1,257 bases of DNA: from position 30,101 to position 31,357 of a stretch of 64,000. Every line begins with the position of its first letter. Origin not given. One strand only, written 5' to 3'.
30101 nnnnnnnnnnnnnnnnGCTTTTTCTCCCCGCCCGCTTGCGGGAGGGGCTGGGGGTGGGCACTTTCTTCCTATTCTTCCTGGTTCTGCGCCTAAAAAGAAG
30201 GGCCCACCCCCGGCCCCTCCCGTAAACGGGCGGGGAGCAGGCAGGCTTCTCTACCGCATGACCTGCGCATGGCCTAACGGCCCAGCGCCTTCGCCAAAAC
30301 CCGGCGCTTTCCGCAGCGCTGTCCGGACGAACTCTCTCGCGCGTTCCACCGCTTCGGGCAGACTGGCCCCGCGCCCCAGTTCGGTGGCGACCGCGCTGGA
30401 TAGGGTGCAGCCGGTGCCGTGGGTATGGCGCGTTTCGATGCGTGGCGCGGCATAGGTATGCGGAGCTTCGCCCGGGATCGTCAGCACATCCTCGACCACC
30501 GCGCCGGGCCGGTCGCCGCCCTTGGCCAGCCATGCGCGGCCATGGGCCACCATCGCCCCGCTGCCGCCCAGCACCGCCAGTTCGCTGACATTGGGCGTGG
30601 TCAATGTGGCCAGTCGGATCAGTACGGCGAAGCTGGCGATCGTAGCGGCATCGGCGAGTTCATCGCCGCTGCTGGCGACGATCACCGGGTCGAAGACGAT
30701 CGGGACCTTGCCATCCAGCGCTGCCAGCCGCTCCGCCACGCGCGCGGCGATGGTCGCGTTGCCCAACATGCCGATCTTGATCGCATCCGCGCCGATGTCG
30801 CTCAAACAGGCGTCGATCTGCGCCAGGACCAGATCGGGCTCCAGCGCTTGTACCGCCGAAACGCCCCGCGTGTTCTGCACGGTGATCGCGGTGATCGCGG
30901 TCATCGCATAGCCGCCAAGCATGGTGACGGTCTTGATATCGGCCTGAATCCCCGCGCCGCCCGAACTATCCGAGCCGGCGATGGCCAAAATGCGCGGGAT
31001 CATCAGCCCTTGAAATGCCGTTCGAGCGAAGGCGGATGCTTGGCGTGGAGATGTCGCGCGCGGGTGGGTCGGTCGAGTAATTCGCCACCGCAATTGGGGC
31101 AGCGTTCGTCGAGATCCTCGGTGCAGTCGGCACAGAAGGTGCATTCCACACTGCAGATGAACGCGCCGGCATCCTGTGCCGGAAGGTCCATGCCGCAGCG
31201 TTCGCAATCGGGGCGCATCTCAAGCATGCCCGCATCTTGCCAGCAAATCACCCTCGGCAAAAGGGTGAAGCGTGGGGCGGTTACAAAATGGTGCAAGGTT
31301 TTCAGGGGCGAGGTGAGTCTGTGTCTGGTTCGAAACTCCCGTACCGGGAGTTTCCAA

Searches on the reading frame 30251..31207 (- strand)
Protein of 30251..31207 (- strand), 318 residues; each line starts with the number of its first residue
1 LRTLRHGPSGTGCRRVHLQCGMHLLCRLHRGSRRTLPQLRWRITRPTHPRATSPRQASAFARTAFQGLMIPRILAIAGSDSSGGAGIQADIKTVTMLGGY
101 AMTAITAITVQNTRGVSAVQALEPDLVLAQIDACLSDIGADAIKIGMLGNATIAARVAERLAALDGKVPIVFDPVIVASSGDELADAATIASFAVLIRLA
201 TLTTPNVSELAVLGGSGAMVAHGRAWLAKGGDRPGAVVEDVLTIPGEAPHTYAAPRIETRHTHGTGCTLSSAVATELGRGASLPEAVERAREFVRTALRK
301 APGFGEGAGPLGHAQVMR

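Call 26: search_protein_families(library=pfam, proteins=[window:30251-31207:-])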
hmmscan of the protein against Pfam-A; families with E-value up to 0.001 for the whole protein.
window:30251-31207:- (318 aa): 1 family
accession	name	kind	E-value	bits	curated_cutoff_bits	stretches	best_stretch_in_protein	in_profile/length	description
PF08543.17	Phos_pyr_kin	-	1.4e-71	241.2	27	1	80-311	1-245/246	Phosphomethylpyrimidine kinase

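Call 58: find_homologous_proteins(query=window:30251-31207:-, max_evalue=1e-100)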
Query window:30251-31207:- (318 aa): 24 proteins with E <= 1e-100 among 8000 candidates.
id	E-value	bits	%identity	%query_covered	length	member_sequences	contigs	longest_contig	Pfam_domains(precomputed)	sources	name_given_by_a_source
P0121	4.5e-150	517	100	79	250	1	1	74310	PF08543.18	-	-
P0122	5.8e-124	432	83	79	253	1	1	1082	PF08543.18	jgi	-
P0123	1.1e-123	431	82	79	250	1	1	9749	PF08543.18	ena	-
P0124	4.6e-123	429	82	79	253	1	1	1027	PF08543.18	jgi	jgi:hydroxymethylpyrimidine/phosphomethylpyrimidine kinase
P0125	1.5e-121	424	81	79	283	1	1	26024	PF08543.18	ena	-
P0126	6.7e-121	421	80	79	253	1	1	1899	PF08543.18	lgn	-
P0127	2.4e-120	420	81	78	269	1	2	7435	PF08543.18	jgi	jgi:hydroxymethylpyrimidine/phosphomethylpyrimidine kinase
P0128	2.4e-120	420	81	78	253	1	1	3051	PF08543.18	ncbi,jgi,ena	jgi:hydroxymethylpyrimidine/phosphomethylpyrimidine kinase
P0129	1.1e-119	418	80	78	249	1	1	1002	PF08543.18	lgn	-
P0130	1.2e-119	417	80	78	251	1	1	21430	PF08543.18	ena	-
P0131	4.3e-118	412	80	79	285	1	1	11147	PF08543.18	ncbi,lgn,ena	-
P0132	1.5e-116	407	78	78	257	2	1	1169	PF08543.18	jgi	jgi:hydroxymethylpyrimidine/phosphomethylpyrimidine kinase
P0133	4.2e-115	402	76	79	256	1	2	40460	PF08543.18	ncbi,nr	ncbi:MAG: bifunctional hydroxymethylpyrimidine kinase/phosphomethylpyrimidine kinase [Pseudomonadota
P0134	1.1e-114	401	77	79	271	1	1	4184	PF08543.18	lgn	-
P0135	1.6e-113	397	78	79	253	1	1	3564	PF08543.18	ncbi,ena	-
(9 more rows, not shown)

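Call 59: find_encoding_contigs(protein=P0125, flank=10000, max_places=4)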
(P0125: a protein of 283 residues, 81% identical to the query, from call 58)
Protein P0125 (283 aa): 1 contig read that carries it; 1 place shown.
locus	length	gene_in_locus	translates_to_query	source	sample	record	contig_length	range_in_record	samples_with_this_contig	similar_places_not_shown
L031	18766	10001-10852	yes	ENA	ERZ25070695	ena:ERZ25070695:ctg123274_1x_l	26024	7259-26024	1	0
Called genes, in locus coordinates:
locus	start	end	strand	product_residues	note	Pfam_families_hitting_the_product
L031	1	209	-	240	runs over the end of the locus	PF01551:Peptidase_M23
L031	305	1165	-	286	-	PF04305:DUF455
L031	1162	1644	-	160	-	PF00578:AhpC-TSA, PF08534:Redoxin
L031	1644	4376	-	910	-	PF03710:GlnE, PF08335:GlnD_UR_UTase, PF03710:GlnE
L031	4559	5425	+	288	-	PF04371:PAD_porph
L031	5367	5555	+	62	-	PF04371:PAD_porph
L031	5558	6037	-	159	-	PF07536:HWE_HK (weak)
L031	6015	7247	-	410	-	PF03924:CHASE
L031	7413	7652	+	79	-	PF18557:NepR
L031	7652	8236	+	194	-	PF04542:Sigma70_r2, PF22029:PhyR_sigma2, PF08281:Sigma70_r4_2, PF22233:PhyR_sigma-like (weak)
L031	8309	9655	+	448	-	PF02878:PGM_PMM_I, PF02879:PGM_PMM_II, PF02880:PGM_PMM_III, PF00408:PGM_PMM_IV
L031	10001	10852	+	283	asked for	PF08543:Phos_pyr_kin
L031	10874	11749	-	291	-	PF18306:LDcluster4 (weak), PF03641:Lysine_decarbox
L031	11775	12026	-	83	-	-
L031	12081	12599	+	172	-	PF00006:ATP-synt_ab (weak), PF18269:T3SS_ATPase_C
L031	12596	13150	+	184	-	-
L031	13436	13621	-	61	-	-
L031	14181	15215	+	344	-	PF00953:Glycos_transf_4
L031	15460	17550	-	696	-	-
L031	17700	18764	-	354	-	?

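Call 60: find_encoding_contigs(protein=P0123, flank=10000, max_places=4)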
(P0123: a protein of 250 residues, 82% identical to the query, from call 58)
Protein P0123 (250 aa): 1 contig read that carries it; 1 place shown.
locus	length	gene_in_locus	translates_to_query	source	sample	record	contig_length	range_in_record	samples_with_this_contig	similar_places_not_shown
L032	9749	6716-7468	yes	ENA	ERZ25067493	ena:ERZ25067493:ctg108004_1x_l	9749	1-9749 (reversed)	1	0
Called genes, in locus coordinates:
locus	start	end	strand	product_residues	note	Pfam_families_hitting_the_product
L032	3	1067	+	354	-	?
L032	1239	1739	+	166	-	PF01252:Peptidase_A8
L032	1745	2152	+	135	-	PF11233:DUF3035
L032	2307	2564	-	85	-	-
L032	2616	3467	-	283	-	PF02569:Pantoate_ligase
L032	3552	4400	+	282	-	PF01656:CbiA, PF09140:MipZ, PF10609:ParA (weak), PF13614:AAA_31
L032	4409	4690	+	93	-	PF00226:DnaJ (weak)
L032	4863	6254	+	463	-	PF02878:PGM_PMM_I, PF02879:PGM_PMM_II, PF02880:PGM_PMM_III, PF00408:PGM_PMM_IV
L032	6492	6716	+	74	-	PF06906:DUF1272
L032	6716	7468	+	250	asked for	PF08543:Phos_pyr_kin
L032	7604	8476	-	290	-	PF18306:LDcluster4 (weak), PF03641:Lysine_decarbox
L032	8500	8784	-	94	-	-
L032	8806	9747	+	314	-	?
